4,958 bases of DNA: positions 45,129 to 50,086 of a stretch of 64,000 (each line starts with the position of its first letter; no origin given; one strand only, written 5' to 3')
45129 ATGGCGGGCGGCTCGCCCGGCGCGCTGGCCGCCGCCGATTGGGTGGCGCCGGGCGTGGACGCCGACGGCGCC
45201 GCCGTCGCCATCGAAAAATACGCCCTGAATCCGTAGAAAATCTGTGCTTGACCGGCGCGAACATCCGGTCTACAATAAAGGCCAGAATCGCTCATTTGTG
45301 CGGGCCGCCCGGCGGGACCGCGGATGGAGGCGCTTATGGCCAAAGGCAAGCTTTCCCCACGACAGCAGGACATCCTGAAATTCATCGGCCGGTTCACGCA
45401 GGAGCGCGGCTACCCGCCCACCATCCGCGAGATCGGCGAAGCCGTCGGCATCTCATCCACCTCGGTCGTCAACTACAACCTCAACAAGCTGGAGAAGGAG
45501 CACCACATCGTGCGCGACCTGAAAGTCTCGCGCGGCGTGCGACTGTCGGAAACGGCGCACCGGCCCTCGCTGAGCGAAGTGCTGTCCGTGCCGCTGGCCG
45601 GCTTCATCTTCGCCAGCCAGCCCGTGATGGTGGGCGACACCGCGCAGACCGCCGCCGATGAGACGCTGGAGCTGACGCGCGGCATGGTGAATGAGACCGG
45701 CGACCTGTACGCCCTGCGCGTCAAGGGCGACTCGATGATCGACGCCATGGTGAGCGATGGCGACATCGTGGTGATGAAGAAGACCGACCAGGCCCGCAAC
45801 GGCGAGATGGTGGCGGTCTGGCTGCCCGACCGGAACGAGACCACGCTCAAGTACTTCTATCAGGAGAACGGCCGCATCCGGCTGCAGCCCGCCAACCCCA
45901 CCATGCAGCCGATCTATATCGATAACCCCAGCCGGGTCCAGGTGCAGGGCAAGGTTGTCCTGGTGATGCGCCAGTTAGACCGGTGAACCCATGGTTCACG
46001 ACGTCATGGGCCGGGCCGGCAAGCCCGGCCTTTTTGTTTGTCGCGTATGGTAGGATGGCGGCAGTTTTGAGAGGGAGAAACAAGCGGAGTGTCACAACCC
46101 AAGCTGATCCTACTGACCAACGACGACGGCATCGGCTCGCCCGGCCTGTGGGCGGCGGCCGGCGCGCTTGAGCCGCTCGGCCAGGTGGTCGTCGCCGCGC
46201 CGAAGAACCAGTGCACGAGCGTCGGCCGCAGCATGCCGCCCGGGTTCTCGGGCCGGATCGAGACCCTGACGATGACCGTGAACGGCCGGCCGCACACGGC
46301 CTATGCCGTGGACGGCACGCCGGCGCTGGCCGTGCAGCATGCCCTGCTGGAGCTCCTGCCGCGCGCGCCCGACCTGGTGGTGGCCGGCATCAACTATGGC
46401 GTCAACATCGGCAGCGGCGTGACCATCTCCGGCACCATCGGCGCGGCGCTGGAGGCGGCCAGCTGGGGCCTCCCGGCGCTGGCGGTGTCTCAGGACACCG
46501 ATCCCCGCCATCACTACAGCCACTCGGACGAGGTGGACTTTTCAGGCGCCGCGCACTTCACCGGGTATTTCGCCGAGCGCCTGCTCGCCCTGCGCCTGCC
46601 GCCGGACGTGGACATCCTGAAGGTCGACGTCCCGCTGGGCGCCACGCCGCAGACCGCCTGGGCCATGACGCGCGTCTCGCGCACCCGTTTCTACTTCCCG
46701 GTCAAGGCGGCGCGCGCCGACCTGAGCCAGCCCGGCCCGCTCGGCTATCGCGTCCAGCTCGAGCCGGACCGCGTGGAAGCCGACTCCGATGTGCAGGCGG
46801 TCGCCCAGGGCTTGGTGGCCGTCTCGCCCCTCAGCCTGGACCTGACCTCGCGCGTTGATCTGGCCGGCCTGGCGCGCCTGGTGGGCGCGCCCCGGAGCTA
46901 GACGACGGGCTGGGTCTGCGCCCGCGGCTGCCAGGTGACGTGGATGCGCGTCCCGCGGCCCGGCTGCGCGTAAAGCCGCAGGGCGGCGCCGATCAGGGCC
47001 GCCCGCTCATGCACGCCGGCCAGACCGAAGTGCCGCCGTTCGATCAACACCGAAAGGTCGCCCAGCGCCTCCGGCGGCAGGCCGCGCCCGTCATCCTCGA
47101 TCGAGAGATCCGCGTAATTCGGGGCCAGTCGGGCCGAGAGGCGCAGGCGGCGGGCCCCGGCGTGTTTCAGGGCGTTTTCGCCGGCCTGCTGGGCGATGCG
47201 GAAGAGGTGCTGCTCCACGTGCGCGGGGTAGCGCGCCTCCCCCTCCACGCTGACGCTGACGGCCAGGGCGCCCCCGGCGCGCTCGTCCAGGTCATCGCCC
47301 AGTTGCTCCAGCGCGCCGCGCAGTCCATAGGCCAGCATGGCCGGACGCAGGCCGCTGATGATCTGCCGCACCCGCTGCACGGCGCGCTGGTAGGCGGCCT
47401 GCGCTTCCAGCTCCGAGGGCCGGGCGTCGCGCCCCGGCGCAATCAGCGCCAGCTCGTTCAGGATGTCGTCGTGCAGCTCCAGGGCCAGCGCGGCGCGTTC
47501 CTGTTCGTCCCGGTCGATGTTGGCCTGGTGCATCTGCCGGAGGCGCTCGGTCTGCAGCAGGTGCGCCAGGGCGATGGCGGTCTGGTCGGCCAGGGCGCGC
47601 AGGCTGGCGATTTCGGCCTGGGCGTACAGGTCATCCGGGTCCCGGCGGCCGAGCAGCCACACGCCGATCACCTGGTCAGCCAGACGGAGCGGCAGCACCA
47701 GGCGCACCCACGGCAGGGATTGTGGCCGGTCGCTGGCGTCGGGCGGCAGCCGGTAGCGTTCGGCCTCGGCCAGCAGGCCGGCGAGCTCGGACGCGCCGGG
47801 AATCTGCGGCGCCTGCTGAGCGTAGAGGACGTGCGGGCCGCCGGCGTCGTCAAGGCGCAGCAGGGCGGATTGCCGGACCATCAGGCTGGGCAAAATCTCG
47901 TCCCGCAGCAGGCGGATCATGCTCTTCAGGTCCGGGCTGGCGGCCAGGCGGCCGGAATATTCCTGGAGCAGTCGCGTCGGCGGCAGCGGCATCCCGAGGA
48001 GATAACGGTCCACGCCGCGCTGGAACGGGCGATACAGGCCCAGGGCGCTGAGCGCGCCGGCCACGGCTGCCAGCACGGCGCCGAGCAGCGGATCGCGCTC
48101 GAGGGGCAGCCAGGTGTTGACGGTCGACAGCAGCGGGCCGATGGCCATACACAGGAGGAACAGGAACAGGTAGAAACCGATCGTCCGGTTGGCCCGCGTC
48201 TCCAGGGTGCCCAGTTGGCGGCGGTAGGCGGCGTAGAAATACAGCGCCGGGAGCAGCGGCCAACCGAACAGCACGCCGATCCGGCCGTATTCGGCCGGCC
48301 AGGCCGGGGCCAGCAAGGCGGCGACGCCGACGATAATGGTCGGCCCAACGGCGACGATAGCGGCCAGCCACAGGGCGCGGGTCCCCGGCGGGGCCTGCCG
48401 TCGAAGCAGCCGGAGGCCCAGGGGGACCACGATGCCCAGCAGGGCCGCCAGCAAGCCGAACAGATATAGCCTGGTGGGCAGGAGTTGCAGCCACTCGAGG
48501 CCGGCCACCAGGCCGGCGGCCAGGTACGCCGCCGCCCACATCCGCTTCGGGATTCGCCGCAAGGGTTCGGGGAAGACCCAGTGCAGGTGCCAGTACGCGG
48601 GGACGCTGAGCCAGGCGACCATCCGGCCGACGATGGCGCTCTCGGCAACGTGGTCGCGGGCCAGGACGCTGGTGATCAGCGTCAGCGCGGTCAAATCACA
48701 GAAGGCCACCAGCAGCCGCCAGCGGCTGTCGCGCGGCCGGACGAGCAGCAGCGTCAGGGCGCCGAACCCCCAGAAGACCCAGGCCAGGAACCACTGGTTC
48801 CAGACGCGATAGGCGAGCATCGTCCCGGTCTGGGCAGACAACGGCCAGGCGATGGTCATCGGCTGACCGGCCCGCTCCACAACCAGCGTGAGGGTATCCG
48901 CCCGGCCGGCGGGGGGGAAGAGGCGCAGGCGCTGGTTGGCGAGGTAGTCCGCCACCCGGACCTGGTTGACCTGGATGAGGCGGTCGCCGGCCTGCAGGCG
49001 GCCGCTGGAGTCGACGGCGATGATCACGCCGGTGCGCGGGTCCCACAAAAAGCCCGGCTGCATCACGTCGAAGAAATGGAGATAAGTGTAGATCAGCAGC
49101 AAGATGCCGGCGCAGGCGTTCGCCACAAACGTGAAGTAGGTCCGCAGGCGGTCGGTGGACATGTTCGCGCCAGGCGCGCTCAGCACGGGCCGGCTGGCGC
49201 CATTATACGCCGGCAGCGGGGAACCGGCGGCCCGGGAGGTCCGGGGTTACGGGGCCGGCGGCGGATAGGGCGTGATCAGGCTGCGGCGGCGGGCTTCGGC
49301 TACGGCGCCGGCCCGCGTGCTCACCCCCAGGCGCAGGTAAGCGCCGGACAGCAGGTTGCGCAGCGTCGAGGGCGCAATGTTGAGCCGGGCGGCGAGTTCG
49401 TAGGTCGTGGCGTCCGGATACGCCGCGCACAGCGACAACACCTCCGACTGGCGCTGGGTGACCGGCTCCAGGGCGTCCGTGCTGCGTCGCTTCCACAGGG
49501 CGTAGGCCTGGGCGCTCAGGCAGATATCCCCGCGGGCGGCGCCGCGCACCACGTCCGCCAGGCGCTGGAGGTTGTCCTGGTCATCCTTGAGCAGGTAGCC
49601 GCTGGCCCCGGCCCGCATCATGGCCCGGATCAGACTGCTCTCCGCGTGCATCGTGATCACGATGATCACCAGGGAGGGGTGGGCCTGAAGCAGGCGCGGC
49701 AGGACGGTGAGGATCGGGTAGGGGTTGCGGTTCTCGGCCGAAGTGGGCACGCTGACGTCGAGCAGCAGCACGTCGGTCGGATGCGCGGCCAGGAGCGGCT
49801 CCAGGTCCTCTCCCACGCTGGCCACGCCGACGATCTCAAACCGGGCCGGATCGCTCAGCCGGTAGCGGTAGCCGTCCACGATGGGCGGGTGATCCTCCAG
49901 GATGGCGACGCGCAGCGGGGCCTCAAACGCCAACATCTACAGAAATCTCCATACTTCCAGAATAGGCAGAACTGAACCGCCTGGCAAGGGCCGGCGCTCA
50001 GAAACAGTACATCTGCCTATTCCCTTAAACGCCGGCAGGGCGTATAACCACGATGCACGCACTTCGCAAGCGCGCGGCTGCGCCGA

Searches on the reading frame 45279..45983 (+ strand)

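Call 89: search_protein_families(library=pfam, proteins=[window:45279-45983:+], max_evalue=0.0001)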
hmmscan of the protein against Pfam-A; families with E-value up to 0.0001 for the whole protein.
window:45279-45983:+ (235 aa): 2 families
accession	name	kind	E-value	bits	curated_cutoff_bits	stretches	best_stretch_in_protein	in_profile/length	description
PF00717.28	Peptidase_S24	-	2.2e-27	95.5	23.3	1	119-227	11-116/116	Peptidase S24-like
PF01726.22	LexA_DNA_bind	-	8.2e-17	61.2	23.7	1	24-86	3-65/65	LexA DNA binding domain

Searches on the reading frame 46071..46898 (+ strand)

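Call 89: search_protein_families(library=pfam, proteins=[window:46071-46898:+], max_evalue=0.0001)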
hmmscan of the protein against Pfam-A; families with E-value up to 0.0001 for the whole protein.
window:46071-46898:+ (276 aa): 1 family
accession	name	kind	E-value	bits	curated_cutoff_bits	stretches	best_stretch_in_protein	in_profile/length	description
PF01975.23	SurE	-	5.6e-42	144.1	22.1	1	13-206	1-186/189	Survival protein SurE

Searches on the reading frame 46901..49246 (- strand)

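Call 64: search_protein_families(library=pfam, proteins=[window:46901-49246:-], max_evalue=0.00001)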
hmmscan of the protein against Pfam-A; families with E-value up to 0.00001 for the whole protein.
window:46901-49246:- (782 aa): 1 family
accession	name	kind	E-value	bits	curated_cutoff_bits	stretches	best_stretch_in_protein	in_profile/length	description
PF02518.31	HATPase_c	-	1.4e-10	42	26.4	1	677-773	2-108/111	Histidine kinase-, DNA gyrase B-, and HSP90-like ATPase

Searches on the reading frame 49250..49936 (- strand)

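Call 64: search_protein_families(library=pfam, proteins=[window:49250-49936:-], max_evalue=0.00001)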
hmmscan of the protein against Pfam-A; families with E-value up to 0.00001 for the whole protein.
window:49250-49936:- (229 aa): 1 family
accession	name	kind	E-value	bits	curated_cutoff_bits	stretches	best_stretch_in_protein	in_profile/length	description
PF00072.30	Response_reg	-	5.7e-12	46.2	30.2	1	10-124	1-107/111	Response regulator receiver domain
